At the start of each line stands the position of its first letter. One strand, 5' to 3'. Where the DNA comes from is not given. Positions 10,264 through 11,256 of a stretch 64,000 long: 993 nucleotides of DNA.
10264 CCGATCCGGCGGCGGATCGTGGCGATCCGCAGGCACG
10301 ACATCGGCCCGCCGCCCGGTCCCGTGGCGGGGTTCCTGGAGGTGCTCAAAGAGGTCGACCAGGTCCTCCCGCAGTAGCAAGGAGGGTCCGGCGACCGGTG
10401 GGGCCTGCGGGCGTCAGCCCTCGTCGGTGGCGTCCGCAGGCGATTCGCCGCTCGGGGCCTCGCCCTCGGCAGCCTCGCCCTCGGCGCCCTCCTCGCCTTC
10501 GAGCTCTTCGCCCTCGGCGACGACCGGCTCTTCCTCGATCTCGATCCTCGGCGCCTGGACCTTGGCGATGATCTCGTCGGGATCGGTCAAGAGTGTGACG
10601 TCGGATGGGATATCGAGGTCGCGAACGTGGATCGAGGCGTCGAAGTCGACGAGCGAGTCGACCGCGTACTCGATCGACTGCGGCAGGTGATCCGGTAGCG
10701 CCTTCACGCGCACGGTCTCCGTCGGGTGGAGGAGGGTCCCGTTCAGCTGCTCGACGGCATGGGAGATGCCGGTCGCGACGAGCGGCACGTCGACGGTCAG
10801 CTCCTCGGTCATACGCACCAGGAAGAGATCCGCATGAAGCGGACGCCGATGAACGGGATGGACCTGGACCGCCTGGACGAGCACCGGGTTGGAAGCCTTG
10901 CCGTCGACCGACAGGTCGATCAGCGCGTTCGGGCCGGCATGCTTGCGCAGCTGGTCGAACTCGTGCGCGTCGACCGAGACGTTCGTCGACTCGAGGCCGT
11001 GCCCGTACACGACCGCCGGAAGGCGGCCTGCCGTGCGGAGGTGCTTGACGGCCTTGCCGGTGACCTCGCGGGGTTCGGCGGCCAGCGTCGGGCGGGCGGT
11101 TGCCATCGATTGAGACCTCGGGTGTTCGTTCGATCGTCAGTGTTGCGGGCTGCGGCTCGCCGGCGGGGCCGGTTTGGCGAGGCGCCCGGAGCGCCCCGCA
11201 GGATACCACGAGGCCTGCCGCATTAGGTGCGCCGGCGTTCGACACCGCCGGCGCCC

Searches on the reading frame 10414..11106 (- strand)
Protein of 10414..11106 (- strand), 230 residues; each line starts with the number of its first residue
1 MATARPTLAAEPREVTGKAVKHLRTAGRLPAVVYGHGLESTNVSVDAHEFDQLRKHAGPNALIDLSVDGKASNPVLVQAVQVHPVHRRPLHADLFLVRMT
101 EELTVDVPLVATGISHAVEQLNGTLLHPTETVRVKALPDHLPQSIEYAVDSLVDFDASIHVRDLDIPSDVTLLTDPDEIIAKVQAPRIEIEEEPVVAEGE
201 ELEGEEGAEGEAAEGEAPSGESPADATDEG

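Call 62: find_encoding_contigs(protein=window:10414-11106:-, flank=10000, max_places=1)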
Protein window:10414-11106:- (230 aa): 1 contig read that carries it; 1 place shown.
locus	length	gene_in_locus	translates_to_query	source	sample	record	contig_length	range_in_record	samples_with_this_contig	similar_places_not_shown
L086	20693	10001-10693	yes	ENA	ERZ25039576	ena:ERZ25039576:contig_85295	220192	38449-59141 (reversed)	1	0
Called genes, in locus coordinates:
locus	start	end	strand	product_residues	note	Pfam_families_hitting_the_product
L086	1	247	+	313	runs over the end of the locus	PF00069:Pkinase, PF01636:APH (faint), PF07714:PK_Tyr_Ser-Thr, PF03109:ABC1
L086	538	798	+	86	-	PF03793:PASTA (weak)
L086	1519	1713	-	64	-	-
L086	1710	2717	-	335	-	PF09136:Glucodextran_B, PF17936:Big_6 (weak)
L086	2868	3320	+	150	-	-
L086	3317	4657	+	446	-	PF08245:Mur_ligase_M (weak)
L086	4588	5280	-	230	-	-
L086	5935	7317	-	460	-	PF00089:Trypsin, PF13365:Trypsin_2, PF13180:PDZ_2, PF00595:PDZ (faint), PF17820:PDZ_6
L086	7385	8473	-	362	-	PF00672:HAMP, PF00512:HisKA, PF02518:HATPase_c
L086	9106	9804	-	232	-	PF00072:Response_reg, PF00486:Trans_reg_C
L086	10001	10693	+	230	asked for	PF01386:Ribosomal_L25p, PF14693:Ribosomal_TL5_C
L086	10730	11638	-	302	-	PF00126:HTH_1, PF03466:LysR_substrate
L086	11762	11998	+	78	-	-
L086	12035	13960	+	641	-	PF00463:ICL, PF13714:PEP_mutase, PF00463:ICL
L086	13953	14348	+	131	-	-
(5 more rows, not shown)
